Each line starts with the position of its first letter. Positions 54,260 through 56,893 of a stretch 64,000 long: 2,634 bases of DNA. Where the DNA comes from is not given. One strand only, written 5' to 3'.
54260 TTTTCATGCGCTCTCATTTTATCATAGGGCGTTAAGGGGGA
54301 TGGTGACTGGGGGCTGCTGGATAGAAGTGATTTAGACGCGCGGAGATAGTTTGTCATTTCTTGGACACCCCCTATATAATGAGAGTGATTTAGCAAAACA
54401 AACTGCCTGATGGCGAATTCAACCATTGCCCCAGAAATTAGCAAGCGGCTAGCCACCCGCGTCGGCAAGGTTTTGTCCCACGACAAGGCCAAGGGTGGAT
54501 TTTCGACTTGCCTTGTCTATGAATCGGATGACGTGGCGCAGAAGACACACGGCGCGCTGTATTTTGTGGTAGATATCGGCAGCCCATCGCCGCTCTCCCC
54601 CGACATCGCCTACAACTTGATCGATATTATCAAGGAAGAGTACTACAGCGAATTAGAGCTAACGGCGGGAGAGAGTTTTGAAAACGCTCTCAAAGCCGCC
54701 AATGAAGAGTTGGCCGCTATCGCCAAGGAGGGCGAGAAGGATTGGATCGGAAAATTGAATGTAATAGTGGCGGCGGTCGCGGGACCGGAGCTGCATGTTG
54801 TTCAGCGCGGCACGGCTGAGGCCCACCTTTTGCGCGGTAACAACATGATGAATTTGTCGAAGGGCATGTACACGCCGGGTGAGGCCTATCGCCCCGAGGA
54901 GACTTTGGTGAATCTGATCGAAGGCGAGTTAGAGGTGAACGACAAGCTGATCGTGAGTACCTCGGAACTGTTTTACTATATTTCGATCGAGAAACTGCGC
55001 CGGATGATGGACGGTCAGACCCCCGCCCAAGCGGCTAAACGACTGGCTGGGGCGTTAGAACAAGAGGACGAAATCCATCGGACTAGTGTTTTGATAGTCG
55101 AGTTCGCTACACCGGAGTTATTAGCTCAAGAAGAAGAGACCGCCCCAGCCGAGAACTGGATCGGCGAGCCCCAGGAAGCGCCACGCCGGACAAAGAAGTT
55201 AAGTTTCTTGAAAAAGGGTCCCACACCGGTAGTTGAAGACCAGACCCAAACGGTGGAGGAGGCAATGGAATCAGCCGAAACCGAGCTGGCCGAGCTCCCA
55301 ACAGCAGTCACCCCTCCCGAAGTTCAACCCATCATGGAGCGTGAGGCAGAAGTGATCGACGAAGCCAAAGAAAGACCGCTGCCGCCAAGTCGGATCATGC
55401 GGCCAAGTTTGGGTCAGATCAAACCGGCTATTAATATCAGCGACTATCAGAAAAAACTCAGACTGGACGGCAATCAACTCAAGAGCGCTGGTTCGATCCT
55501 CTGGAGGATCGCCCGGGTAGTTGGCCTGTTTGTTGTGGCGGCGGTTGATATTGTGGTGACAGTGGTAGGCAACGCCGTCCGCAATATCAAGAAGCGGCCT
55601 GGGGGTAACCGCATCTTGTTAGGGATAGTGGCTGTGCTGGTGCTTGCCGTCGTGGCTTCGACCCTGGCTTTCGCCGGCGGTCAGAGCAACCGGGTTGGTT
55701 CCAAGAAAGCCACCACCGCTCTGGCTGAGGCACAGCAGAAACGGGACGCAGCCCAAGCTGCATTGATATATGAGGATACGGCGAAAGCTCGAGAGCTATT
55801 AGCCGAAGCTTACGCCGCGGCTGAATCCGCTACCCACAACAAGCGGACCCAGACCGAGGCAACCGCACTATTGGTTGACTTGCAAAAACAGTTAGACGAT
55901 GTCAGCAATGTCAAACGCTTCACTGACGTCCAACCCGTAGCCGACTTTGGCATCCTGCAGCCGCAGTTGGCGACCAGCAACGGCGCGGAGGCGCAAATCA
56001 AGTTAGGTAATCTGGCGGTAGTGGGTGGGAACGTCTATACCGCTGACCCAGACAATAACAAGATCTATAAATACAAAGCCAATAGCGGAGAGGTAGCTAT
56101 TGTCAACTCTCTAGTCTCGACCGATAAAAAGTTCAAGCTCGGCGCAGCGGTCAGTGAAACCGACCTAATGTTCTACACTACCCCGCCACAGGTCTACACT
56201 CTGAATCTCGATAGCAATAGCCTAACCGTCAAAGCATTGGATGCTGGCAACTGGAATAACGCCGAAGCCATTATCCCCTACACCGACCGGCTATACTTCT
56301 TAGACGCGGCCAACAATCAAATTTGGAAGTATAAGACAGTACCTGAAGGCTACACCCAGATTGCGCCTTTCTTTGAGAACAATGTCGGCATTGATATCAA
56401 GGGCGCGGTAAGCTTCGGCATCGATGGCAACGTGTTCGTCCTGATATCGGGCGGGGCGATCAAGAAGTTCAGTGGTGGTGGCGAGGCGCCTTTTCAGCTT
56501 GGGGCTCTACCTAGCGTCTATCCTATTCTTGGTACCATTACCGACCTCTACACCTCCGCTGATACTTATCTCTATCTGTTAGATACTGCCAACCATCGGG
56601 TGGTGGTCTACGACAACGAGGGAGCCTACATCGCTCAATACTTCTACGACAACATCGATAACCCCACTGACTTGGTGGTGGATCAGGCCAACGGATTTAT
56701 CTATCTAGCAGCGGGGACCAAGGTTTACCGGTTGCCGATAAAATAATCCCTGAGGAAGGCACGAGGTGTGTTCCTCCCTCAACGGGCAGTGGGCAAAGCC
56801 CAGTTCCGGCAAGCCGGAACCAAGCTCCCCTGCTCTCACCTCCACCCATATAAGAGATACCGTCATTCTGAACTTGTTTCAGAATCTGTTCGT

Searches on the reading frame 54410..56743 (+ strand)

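Call 86: search_protein_families(library=pfam, proteins=[window:54410-56743:+], max_evalue=0.001)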
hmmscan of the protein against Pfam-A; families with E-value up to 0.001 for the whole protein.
window:54410-56743:+ (778 aa): 1 family
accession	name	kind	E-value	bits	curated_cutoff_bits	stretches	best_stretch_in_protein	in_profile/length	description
PF01436.27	NHL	-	0.00096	19.5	20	0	721-734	15-28/28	NHL repeat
